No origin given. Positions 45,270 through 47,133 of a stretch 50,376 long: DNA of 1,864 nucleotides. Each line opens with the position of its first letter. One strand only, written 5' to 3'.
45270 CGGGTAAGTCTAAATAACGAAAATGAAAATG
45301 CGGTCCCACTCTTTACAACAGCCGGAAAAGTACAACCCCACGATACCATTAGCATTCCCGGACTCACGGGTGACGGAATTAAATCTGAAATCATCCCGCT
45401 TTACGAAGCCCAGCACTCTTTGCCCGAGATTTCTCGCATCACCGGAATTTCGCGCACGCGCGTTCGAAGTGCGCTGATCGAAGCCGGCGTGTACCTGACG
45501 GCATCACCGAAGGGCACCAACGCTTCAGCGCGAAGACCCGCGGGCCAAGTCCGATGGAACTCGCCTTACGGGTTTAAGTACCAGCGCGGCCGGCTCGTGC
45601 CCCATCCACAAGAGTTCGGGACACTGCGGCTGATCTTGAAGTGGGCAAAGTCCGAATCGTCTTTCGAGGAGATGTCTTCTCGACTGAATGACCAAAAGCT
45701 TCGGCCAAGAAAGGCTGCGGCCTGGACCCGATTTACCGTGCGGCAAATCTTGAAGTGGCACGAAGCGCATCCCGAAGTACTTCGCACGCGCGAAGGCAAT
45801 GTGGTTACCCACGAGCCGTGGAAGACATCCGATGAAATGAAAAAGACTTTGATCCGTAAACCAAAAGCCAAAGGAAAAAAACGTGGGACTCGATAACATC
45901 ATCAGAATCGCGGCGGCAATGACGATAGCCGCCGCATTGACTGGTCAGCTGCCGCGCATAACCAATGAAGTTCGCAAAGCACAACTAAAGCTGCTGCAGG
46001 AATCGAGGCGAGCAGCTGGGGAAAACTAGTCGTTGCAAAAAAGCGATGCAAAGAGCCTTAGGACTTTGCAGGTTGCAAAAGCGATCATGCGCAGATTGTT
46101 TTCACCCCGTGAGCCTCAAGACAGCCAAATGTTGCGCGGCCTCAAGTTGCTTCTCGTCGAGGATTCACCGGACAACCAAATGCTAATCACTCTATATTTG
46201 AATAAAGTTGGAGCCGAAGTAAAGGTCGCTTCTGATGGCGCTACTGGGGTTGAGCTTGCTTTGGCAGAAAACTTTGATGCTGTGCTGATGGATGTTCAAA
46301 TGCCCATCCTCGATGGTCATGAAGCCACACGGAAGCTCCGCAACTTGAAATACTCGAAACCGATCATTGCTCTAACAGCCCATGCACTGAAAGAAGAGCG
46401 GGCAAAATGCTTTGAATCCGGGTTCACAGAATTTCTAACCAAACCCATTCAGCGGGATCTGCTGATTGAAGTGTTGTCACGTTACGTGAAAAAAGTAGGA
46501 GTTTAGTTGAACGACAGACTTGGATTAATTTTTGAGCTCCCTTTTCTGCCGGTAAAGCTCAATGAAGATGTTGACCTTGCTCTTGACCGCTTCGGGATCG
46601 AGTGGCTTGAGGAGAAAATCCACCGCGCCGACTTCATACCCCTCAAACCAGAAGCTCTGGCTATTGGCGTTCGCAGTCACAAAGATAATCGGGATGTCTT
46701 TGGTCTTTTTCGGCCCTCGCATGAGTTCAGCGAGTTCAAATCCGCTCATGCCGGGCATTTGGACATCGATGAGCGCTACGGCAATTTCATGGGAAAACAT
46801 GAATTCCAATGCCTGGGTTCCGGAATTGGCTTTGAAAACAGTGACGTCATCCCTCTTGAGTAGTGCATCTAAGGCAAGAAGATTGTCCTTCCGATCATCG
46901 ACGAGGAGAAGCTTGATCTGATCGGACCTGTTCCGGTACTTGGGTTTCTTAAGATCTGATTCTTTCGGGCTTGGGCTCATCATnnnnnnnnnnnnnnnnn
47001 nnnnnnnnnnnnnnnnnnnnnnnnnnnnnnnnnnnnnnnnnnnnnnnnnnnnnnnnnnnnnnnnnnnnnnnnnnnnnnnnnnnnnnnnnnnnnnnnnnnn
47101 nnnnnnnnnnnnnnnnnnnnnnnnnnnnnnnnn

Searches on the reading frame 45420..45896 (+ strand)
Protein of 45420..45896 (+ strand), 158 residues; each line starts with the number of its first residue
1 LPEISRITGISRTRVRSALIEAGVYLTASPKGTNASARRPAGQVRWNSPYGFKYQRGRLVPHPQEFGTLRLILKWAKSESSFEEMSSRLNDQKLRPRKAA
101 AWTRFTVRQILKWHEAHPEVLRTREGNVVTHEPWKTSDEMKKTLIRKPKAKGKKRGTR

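Call 16: search_protein_families(library=pfam, proteins=[window:45420-45896:+])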
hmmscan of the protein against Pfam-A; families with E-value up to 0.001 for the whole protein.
window:45420-45896:+ (158 aa): 1 family
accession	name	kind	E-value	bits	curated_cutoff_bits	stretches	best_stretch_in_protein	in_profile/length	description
PF07508.19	Recombinase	-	0.00021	21.9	21.1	1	64-112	2-50/102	Recombinase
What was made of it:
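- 45420..45896 (+): 158-aa ORF with a marginal Recombinase-domain match. It has no catalytic domain and lies outside the repeats, beyond the kinase. Pfam PF07508, E 2e-4, positions 2-50 of 102 (call 16).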

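Call 72: search_protein_families(library=ncbifam, proteins=[window:45420-45896:+], max_evalue=0.01)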
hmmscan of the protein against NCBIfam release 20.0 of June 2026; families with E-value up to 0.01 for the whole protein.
window:45420-45896:+ (158 aa): 0 families
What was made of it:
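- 45420..45896 (+): No NCBIfam hit (call 72).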

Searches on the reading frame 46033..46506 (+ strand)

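Call 16: search_protein_families(library=pfam, proteins=[window:46033-46506:+])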
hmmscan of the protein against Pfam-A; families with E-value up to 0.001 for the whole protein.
window:46033-46506:+ (157 aa): 1 family
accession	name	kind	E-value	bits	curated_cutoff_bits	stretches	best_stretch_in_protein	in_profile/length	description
PF00072.30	Response_reg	-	5.1e-26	91.5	30.2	1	40-148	2-110/111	Response regulator receiver domain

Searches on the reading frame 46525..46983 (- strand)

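Call 16: search_protein_families(library=pfam, proteins=[window:46525-46983:-])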
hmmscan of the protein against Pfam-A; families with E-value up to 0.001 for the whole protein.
window:46525-46983:- (152 aa): 1 family
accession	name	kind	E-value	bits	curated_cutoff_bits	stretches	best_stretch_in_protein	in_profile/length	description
PF00072.30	Response_reg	-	2.4e-23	82.9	30.2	1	26-137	2-110/111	Response regulator receiver domain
